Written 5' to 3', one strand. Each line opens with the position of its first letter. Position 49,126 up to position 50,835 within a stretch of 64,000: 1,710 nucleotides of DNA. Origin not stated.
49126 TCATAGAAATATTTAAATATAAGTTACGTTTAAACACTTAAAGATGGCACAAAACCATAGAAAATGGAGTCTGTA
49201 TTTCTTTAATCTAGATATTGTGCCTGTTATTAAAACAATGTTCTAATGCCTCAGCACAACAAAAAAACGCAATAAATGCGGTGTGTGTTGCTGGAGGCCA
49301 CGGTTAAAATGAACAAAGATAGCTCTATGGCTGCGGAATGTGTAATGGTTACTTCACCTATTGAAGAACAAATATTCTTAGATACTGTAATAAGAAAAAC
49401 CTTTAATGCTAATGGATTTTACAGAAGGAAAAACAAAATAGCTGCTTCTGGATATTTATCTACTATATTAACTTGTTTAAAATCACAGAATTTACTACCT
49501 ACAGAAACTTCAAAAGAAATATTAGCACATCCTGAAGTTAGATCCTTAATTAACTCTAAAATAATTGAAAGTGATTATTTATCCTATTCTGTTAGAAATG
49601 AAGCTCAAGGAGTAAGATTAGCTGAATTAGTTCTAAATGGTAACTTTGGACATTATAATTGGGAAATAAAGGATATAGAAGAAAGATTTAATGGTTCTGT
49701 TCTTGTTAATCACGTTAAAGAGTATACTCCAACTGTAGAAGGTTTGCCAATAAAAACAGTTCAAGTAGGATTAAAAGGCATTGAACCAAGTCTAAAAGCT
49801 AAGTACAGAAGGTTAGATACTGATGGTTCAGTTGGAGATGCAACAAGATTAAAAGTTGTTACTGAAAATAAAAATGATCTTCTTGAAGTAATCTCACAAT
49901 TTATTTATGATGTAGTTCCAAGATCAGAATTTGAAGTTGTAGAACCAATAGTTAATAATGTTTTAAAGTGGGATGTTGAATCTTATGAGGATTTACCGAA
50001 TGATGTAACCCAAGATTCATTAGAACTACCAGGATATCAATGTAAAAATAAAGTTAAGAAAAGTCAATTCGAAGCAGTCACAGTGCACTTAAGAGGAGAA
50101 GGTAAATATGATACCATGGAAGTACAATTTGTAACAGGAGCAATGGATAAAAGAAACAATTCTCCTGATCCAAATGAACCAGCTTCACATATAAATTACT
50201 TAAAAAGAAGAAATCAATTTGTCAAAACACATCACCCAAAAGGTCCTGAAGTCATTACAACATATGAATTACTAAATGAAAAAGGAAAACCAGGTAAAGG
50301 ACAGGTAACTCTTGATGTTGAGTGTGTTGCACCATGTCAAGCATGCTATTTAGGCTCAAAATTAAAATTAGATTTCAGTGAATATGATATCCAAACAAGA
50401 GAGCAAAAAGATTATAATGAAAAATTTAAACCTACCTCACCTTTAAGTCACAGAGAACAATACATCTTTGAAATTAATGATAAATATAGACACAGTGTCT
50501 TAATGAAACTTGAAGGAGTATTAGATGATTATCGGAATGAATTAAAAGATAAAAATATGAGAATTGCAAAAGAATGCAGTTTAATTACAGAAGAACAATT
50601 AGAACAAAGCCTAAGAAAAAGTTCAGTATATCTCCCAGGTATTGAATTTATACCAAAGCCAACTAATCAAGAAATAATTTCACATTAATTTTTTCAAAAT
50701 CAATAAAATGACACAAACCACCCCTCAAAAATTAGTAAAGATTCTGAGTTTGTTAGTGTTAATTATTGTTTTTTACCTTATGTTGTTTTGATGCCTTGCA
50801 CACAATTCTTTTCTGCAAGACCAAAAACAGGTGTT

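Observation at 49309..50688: Divergent RelA/SpoT-homologue (alarmone-synthetase-fold) signature in an archaeal orphan protein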

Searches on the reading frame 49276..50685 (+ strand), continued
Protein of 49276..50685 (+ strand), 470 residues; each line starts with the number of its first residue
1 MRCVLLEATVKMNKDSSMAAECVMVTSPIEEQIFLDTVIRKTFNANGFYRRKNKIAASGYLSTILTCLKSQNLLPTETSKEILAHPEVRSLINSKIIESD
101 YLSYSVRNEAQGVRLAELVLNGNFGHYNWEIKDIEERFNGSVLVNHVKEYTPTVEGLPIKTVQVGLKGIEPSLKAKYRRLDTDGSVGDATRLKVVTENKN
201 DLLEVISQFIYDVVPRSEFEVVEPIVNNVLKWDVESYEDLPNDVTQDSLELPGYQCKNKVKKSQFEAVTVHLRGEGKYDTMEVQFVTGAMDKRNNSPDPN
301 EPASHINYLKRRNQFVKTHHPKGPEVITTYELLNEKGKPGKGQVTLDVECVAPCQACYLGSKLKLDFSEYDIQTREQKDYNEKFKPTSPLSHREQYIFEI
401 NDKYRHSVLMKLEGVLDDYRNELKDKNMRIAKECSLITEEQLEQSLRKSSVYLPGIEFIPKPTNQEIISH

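Call 64: search_protein_families(library=padloc, proteins=[P0002, P0003, P0005], max_evalue=1)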
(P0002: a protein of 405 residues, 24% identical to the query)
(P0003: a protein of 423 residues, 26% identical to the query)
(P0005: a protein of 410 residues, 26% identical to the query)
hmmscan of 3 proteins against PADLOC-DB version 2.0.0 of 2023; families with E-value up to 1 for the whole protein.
P0002 (405 aa): 0 families

P0003 (423 aa): 0 families

P0005 (410 aa): 0 families

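Call 72: find_related_loci(query=A1, collection=viral_contigs, flank=5000)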
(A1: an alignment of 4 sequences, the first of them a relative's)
Query A1 (453 aa) in viral_contigs; peptide patterns used: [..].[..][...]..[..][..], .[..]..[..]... (x = any residue, [..] = any of these).
119 stretches matched a pattern, but none encodes a relative of the query by tblastn (E <= 1e-3).

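Call 74: search_protein_families(library=pfam, proteins=[L003:2614-3591:+, L005:5432-6454:+, L005:6482-7426:-, L004:1958-2770:+, L003:5495-5797:+, L005:2545-2919:+], max_evalue=0.1)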
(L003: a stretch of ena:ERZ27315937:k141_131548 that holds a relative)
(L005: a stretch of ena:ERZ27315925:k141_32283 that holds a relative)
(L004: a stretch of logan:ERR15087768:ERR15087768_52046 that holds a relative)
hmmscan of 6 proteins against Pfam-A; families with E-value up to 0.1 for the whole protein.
L003:2614-3591:+ (326 aa): 0 families

L005:5432-6454:+ (341 aa): 1 family
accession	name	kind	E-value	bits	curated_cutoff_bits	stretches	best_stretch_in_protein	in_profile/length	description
PF02661.23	Fic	-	1.1e-06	29.9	24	1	134-195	31-93/93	Fic/DOC family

L005:6482-7426:- (315 aa): 0 families

L004:1958-2770:+ (271 aa): 0 families

L003:5495-5797:+ (101 aa): 1 family
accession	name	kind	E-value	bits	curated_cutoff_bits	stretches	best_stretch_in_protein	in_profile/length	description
PF03443.20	AA9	-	0.021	15.2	27.8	1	49-83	117-146/207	Auxiliary Activity family 9 (formerly GH61)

L005:2545-2919:+ (125 aa): 1 family
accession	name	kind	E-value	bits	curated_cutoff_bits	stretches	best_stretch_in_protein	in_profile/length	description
PF04027.18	DUF371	-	5.9e-31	107.6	25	1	5-124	2-130/133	Domain of unknown function (DUF371)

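Call 79: list_cluster_members(proteins=[P0001])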
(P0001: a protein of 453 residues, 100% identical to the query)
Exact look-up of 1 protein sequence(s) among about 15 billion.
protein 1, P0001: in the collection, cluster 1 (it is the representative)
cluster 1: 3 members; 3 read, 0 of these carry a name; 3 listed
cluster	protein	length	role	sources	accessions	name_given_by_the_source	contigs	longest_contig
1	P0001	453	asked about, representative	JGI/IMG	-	-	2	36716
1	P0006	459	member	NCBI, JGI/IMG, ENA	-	-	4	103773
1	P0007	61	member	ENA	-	-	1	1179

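Call 81: find_encoding_contigs(protein=P0006, flank=1000, max_places=6)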
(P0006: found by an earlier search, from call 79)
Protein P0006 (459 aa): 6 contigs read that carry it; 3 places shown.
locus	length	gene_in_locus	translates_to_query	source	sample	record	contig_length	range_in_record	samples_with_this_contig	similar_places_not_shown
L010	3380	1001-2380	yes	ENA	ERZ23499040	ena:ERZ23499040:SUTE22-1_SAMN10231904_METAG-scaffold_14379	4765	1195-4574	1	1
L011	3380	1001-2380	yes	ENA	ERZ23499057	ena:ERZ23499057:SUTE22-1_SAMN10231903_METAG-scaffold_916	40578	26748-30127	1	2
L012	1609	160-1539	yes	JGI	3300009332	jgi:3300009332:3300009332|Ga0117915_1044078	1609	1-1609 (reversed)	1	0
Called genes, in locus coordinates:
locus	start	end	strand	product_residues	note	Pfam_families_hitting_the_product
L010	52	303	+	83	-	-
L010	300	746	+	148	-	PF01472:PUA, PF26292:PUA_elF2D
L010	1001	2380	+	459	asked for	-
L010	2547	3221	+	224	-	-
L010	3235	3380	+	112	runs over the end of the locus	?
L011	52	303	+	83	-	-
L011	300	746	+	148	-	PF01472:PUA, PF26292:PUA_elF2D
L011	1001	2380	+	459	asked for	-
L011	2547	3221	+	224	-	-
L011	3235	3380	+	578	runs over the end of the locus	-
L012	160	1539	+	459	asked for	-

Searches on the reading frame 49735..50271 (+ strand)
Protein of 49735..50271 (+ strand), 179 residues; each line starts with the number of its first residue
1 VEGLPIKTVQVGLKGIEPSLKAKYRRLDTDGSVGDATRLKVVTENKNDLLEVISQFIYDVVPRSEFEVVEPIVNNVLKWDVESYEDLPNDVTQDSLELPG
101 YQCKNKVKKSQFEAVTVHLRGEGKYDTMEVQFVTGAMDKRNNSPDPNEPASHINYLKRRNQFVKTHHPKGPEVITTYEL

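Call 35: find_homologous_proteins(query=A2, max_evalue=10)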
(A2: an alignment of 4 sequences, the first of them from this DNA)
Query A2 (4 sequences): 803 candidates shared short words with the query, none scored E <= 10.

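Call 77: search_solved_structures(query=A2, max_evalue=10, show_alignments=3)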
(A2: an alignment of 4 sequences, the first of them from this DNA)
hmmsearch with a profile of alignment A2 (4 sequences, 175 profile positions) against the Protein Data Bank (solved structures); distinct sequences matched with E-value up to 10: 4.
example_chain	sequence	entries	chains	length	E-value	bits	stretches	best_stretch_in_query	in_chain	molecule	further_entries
5iqr_8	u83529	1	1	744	0.4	13.8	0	110-153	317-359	GTP pyrophosphokinase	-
5kps_A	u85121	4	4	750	0.42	13.8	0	110-153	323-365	GTP pyrophosphokinase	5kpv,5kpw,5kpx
5l3p_z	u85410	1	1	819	0.64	13.2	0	110-153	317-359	GTP pyrophosphokinase,GTP pyrophosphokinase,GTP pyrophosphokinase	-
1vj7_A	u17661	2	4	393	8.5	9.5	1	112-161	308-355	Bifunctional RELA/SPOT | Bifunctional (p)ppGpp synthase/hydrolase RelA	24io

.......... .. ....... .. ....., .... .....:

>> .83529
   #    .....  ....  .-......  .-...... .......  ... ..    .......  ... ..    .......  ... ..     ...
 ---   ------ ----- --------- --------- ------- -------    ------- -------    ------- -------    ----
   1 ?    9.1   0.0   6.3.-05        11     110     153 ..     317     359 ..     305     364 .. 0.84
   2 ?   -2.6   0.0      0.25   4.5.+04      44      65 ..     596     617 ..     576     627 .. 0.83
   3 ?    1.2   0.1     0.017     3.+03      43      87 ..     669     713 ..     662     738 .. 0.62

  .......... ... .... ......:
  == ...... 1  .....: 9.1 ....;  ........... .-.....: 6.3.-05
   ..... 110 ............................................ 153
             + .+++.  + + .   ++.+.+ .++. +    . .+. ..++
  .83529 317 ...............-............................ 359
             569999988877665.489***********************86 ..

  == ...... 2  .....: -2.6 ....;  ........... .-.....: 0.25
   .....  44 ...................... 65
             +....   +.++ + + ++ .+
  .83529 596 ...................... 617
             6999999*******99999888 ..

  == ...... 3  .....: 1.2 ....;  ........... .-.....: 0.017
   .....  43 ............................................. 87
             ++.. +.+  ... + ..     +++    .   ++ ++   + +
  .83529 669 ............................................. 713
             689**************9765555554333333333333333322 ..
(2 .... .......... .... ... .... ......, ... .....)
